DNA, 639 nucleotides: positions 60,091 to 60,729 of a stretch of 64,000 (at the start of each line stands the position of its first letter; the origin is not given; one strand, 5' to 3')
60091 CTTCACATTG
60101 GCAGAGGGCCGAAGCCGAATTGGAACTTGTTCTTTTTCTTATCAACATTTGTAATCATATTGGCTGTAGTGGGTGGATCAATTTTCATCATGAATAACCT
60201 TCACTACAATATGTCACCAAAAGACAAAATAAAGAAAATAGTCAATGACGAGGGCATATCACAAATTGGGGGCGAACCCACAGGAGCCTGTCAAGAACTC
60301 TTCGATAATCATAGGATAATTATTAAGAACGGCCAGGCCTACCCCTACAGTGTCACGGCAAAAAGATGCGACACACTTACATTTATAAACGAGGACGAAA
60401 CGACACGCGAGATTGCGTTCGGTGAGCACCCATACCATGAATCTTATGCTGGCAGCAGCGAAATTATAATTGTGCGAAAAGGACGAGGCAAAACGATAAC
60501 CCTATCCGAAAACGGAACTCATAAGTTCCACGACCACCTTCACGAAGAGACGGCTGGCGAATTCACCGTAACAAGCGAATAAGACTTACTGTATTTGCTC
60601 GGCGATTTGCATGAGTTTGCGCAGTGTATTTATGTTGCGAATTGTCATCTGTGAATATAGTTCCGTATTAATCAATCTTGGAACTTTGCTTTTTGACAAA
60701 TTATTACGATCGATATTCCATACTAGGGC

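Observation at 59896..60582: CyoD (quinol oxidase subunit IV) fused to a C-terminal cupredoxin-like beta domain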

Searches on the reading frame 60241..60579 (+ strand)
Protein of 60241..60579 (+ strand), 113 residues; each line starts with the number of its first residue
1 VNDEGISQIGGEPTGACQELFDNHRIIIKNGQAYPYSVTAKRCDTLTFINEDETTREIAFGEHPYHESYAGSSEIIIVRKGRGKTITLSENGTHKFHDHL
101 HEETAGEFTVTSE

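Call 3: search_protein_families(library=pfam, proteins=[window:60241-60579:+], max_evalue=0.1)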
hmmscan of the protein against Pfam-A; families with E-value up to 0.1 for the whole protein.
window:60241-60579:+ (113 aa): 1 family
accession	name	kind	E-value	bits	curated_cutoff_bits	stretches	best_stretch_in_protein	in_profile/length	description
PF13473.12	Cupredoxin_1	-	1.6e-05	25.3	27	1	23-110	22-104/104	Cupredoxin-like domain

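Call 4: search_protein_families(library=ncbifam, proteins=[window:60241-60579:+], max_evalue=1)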
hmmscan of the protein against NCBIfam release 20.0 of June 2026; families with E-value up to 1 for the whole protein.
window:60241-60579:+ (113 aa): 2 families
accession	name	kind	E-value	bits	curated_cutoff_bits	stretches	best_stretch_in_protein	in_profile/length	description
TIGR02656.1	cyanin_plasto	equivalog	0.056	13.9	87.85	1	34-104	15-90/99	plastocyanin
NF047433.1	Lepto_7_Nterm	domain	0.06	13.1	43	1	23-58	15-50/63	LA_0442/LA_0875 N-terminal domain-containing protein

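Call 13: search_solved_structures(query=A2, max_evalue=10, show_alignments=3)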
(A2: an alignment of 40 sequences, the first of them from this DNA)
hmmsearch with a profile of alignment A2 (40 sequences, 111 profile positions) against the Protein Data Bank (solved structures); distinct sequences matched with E-value up to 10: 36.
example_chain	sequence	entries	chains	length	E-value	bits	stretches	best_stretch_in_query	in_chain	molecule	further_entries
1sfd_A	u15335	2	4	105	0.00049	23.5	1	35-109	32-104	Amicyanin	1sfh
1sf3_A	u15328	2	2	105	0.00081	22.8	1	35-109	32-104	Amicyanin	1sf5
4p5r_A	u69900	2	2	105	0.0012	22.3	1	35-109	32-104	Amicyanin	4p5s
2qdv_A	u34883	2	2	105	0.0016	21.8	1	35-109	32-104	Amicyanin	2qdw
1mda_A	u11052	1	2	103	0.002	21.5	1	35-109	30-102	AMICYANIN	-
1aac_A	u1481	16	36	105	0.0021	21.4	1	35-109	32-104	AMICYANIN | PROTEIN (AMICYANIN)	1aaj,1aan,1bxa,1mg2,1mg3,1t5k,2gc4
2gb2_A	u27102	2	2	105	0.0028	21.1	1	35-109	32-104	Amicyanin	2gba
3ie9_A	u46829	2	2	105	0.0044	20.4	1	35-109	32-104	Amicyanin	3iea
2idq_A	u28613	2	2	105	0.0054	20.1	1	35-109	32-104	Amicyanin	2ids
2idt_A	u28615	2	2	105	0.0064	19.9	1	35-109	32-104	Amicyanin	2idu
3rym_A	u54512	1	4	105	0.0072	19.7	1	35-109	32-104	Amicyanin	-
3ply_A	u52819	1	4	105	0.0078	19.6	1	35-109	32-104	Amicyanin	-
4j2p_A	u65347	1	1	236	0.023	18.1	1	31-76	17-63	Non-fluorescent flavoprotein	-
1nfp_A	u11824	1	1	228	0.026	17.9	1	31-76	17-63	LUXF GENE PRODUCT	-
1pla_A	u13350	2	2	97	0.062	16.7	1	34-110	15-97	PLASTOCYANIN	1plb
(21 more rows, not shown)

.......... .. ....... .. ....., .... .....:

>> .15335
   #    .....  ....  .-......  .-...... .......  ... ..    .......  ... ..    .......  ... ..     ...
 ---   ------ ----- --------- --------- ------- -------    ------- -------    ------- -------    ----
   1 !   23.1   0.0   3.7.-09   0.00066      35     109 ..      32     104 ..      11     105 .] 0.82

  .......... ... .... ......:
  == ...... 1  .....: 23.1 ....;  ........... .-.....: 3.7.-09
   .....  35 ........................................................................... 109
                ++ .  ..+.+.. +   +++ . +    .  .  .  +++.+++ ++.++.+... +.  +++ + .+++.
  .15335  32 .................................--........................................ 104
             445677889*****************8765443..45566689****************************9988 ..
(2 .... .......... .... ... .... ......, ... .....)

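Call 23: search_protein_representatives(alignment_id=A2)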
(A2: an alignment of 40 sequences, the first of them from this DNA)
Query: 40 sequences, 111 profile positions. Proteins with E-value up to 0.001 (for the whole library): 1191; up to 1e-10: 302; up to 1e-30: 9. The best 150 are listed.
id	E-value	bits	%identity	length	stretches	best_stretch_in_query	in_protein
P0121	1.9e-50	185.9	-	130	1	1-110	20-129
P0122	1.1e-49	183.4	-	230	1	1-110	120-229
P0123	1.1e-38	147.9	-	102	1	9-110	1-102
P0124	3.6e-36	139.9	-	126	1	1-109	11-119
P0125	1.7e-34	134.5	-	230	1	1-110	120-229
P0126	2.3e-34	134.0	-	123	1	1-110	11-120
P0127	7.6e-34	132.4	-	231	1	2-110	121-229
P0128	6.7e-32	126.1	-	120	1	1-110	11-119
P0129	4.0e-31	123.6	-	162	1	1-94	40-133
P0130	3.0e-30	120.8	-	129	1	2-110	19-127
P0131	2.1e-29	118.1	-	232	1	1-110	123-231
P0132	1.1e-28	115.7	-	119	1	2-110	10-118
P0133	1.6e-28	115.2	-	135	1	12-110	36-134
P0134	1.5e-27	112.1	-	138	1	10-110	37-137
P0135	3.6e-27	110.9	-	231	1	2-110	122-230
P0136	9.8e-27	109.5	-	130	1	16-110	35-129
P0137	2.0e-26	108.5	-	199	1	2-110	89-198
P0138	2.4e-26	108.2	-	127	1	13-110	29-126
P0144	2.1e-25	105.2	-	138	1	14-110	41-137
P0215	6.0e-22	94.1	-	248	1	15-110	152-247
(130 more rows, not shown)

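Call 30: find_related_loci(query=A4, collection=genome_contigs, flank=6000)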
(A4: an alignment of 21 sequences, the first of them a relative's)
Query A4 (138 aa) in genome_contigs; peptide patterns used: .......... (x = any residue, [..] = any of these).
57 stretches matched a pattern; 53 encode a relative of the query (tblastn E <= 1e-3); 53 distinct loci.
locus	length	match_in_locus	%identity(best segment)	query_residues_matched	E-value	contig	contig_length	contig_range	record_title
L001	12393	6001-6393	56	10-138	2e-45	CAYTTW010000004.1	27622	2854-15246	MAG TPA_asm: uncultured Candidatus Saccharibacteria bacterium isolate SRP200132_co1_589 genome assembly, contig: NODE_29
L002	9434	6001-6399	50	1-136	2e-41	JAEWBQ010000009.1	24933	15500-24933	MAG: Candidatus Parcubacteria bacterium isolate OH_PBB_257 k127_522050, whole genome shotgun sequence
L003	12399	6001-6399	51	3-136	4e-41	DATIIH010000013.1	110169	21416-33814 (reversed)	MAG TPA_asm: Patescibacteria group bacterium isolate SMAG_U15659 k141_801042, whole genome shotgun sequence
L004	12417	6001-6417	49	1-138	5e-41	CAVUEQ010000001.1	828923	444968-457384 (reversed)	MAG: uncultured bacterium isolate MFD04944.bin.2.55 genome assembly, contig: contig_29178, whole genome shotgun sequence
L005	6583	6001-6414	45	3-138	4e-40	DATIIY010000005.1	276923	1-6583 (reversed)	MAG TPA_asm: Candidatus Saccharimonadales bacterium isolate SMAG_U15677 k141_490675, whole genome shotgun sequence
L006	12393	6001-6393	51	10-136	2e-39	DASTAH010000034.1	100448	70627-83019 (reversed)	MAG TPA_asm: Candidatus Saccharimonadales bacterium isolate SMAG_U731 k141_504126, whole genome shotgun sequence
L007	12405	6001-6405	44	2-136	3e-39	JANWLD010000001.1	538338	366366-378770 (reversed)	MAG: Candidatus Saccharimonadales bacterium isolate CRAIB_MAG110 c_000000019049, whole genome shotgun sequence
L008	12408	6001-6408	47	1-136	2e-38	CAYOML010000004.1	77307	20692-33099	MAG TPA_asm: uncultured Candidatus Saccharibacteria bacterium isolate SRP200132_co2_493 genome assembly, contig: NODE_13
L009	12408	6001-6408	51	1-136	2e-38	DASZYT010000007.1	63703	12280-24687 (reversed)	MAG TPA_asm: Candidatus Saccharimonadales bacterium isolate SMAG_U6217 k141_1238139, whole genome shotgun sequence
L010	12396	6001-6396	51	3-138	2e-37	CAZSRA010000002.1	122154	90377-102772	MAG TPA_asm: uncultured Candidatus Saccharimonadales bacterium isolate SRP200132_co1_243 genome assembly, contig: NODE_1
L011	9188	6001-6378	51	10-136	5e-37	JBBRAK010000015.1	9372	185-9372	MAG: Candidatus Saccharimonadales bacterium isolate Co_metawrap_2292 Cmw_2292_k141_29172309_length_9372_cov_13.0000, who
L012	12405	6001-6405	46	1-138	4e-36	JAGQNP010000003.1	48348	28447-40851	MAG: Candidatus Saccharibacteria bacterium isolate HKST-UBA71 NODE_3_length_48348_cov_3.298129, whole genome shotgun seq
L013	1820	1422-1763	49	23-138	5e-36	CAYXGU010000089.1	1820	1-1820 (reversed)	MAG TPA_asm: uncultured Candidatus Saccharibacteria bacterium isolate SRP329715_co1_64 genome assembly, contig: NODE_115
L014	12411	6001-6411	46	1-136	1e-35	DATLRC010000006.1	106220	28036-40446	MAG TPA_asm: Candidatus Dormiibacterota bacterium isolate SMAG_U13894 k141_1318720, whole genome shotgun sequence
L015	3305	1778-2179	49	1-136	9e-36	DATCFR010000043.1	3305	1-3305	MAG TPA_asm: Candidatus Saccharimonadales bacterium isolate SMAG_U7785 k141_147991, whole genome shotgun sequence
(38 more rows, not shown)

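Call 45: find_homologous_proteins(query=P0144)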
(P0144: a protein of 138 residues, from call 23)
Query P0144 (138 aa): 68 proteins with E <= 0.001 among 83 candidates.
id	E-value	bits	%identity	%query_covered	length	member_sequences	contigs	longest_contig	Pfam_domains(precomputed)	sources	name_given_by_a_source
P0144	6.3e-87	306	100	100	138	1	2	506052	-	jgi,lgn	jgi:hypothetical protein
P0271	1.6e-41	159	56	100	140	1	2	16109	PF13473.13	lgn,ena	-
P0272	2.3e-40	156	55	94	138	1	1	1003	PF13473.13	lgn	-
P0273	1.8e-39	153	64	78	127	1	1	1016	PF13473.13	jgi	jgi:plastocyanin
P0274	2.6e-38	149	52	100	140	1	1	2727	-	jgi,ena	-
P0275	5.5e-38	148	53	100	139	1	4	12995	-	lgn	-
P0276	5.7e-38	148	63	83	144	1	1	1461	PF13473.13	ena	-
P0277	7.6e-38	148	53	99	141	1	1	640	-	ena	-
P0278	1.4e-36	143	55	83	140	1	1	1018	PF13473.13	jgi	jgi:plastocyanin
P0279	2.4e-36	143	54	99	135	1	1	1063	PF13473.13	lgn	-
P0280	2.6e-36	143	50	98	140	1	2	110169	PF13473.13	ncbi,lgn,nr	ncbi:MAG TPA: cupredoxin domain-containing protein [Patescibacteria group bacterium]|nr:cupredoxin d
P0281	5.3e-36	142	49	100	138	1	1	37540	-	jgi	jgi:hypothetical protein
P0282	1.2e-35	141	60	69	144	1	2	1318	PF13473.13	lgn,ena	-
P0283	1.5e-35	140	52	99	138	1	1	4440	PF13473.13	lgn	-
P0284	1.6e-35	140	50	100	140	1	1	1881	-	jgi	jgi:hypothetical protein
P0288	1.1e-34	137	57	81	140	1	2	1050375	-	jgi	jgi:hypothetical protein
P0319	9.6e-30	121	50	88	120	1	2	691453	-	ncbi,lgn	-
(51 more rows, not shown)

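Call 59: list_cluster_members(proteins=[P0125, P0127, P0131, P0135, P0137, P0133, P0134, P0136, P0138, P0215])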
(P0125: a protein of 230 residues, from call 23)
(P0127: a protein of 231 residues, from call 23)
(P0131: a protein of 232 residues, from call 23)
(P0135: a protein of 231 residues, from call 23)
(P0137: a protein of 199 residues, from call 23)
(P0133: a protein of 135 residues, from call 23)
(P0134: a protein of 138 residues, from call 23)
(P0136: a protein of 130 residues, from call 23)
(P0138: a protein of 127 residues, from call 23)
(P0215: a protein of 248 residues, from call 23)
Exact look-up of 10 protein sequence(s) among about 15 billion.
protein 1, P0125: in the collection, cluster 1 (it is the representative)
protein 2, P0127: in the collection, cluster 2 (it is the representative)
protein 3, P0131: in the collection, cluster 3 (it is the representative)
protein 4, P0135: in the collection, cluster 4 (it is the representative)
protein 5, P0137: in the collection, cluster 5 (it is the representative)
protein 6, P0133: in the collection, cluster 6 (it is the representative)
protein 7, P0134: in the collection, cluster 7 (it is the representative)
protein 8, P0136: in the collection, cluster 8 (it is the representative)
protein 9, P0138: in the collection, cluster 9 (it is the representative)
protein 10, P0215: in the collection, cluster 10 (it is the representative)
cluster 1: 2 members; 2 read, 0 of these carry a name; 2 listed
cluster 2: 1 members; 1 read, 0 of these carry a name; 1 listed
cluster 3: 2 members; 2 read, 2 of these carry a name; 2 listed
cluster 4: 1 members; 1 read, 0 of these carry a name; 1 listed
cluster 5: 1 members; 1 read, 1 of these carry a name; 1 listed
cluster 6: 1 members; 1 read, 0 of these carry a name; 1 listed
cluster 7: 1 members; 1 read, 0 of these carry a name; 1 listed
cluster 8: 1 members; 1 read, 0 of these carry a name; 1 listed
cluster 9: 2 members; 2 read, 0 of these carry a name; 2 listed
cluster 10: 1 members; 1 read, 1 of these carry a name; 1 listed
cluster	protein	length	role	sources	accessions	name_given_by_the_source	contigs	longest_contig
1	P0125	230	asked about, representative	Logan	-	-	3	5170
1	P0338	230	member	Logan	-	-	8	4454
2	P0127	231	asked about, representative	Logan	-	-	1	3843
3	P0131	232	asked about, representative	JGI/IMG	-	cytochrome o ubiquinol oxidase subunit IV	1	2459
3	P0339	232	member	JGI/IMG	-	cytochrome o ubiquinol oxidase subunit IV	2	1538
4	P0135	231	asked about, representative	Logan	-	-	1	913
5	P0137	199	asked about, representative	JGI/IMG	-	cytochrome o ubiquinol oxidase operon protein cyoD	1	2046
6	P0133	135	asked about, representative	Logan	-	-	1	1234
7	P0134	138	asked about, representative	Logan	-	-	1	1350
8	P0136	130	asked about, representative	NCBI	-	-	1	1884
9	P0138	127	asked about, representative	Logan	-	-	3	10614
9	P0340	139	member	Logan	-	-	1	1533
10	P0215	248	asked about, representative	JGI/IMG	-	hypothetical protein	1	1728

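Call 71: search_protein_families(library=pfam, alignment_id=A7, max_evalue=0.0001)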
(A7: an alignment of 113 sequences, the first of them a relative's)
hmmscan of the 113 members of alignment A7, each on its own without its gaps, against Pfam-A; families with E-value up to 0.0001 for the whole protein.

A. member 1, L001:4358-5311:+ (318 aa): 0 families

B. families by the number of members that match (of 113 scanned): 88 families (the first 25 are shown)
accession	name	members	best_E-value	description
PF01565.28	FAD_binding_4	5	5.7e-32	FAD binding domain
PF02913.24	FAD-oxidase_C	4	3.8e-45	FAD linked oxidases, C-terminal domain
PF00348.22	polyprenyl_synt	3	9.2e-62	Polyprenyl synthetase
PF00175.26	NAD_binding_1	3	5.7e-11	Oxidoreductase NAD-binding domain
PF02826.25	2-Hacid_dh_C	3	3.8e-10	D-isomer specific 2-hydroxyacid dehydrogenase, NAD binding domain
PF05221.23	AdoHcyase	2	1.2e-130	S-adenosyl-L-homocysteine hydrolase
PF03176.21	MMPL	2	4.9e-88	MMPL family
PF00670.27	AdoHcyase_NAD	2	5.2e-81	S-adenosyl-L-homocysteine hydrolase, NAD binding domain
PF01988.24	VIT1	2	1.3e-64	VIT family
PF07884.19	VKOR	2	2.5e-45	Vitamin K epoxide reductase family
PF07992.20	Pyr_redox_2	2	1.8e-42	Pyridine nucleotide-disulphide oxidoreductase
PF03631.20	Virul_fac_BrkB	2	4.8e-37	Virulence factor BrkB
PF00294.29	PfkB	2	5e-37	pfkB family carbohydrate kinase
PF09900.14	DUF2127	2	1.6e-31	Predicted membrane protein (DUF2127)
PF02518.31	HATPase_c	2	1e-28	Histidine kinase-, DNA gyrase B-, and HSP90-like ATPase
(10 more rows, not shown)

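Call 77: search_solved_structures(query=A4, max_evalue=10, show_alignments=0)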
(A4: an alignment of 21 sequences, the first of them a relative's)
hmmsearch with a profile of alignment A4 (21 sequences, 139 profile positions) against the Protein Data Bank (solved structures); distinct sequences matched with E-value up to 10: 17.
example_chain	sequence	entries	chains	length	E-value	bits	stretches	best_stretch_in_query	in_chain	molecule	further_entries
1sfd_A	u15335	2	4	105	0.053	16.7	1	51-138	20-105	Amicyanin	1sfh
1sf3_A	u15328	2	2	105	0.062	16.5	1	51-138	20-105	Amicyanin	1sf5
2qdv_A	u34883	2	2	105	0.11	15.7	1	50-137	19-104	Amicyanin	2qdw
4p5r_A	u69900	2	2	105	0.12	15.6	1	50-137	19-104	Amicyanin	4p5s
3ply_A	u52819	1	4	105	0.12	15.5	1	51-137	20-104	Amicyanin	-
1mda_A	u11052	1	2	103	0.15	15.3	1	51-137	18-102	AMICYANIN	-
1aac_A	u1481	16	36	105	0.15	15.3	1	51-137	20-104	AMICYANIN | PROTEIN (AMICYANIN)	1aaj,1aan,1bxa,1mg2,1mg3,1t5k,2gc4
2idq_A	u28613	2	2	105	0.17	15.1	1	51-137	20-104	Amicyanin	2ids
3ie9_A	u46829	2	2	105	0.18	15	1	51-137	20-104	Amicyanin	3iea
2gb2_A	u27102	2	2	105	0.25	14.6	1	51-137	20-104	Amicyanin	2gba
2zwn_A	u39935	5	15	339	0.33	14.2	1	111-132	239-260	two-domain type laccase | Multicopper oxidase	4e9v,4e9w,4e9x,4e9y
2idt_A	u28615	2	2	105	0.37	14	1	51-137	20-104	Amicyanin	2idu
3rym_A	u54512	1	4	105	0.41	13.8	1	51-137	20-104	Amicyanin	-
3c75_A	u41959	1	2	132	0.51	13.6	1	15-136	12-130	Amicyanin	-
1tef_A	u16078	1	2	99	1.6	11.9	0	107-137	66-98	Plastocyanin, chloroplast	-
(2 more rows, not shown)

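Call 89: find_encoding_contigs(protein=P0288, flank=8000, max_places=1)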
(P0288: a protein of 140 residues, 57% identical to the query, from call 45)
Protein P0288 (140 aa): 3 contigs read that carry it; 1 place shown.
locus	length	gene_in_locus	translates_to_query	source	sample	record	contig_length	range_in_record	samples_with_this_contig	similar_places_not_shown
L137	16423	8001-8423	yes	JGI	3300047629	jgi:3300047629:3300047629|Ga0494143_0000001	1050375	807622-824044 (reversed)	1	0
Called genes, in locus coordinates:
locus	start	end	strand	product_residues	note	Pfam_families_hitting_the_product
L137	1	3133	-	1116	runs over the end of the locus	PF00580:UvrD-helicase, PF13245:AAA_19, PF13604:AAA_30 (faint), PF13361:UvrD_C, PF13538:UvrD_C_2 (faint), PF12705:PDDEXK_1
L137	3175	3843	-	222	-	PF00583:Acetyltransf_1, PF13508:Acetyltransf_7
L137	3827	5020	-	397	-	PF07992:Pyr_redox_2, PF00070:Pyr_redox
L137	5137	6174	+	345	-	PF13439:Glyco_transf_4, PF13579:Glyco_trans_4_4, PF20706:GT4-conflict (weak), PF00534:Glycos_transf_1, PF13692:Glyco_trans_1_4, PF13524:Glyco_trans_1_2 (weak)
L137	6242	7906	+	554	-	PF01565:FAD_binding_4, PF02913:FAD-oxidase_C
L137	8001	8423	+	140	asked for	-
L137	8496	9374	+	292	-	PF00116:COX2, PF06481:COX_ARM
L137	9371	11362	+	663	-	PF00115:COX1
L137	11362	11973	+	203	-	PF00510:COX3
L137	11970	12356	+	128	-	PF03626:COX4_pro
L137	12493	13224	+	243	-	PF01040:UbiA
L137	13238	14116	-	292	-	PF03706:LPG_synthase_TM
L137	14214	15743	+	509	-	-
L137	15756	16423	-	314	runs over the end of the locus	PF00535:Glycos_transf_2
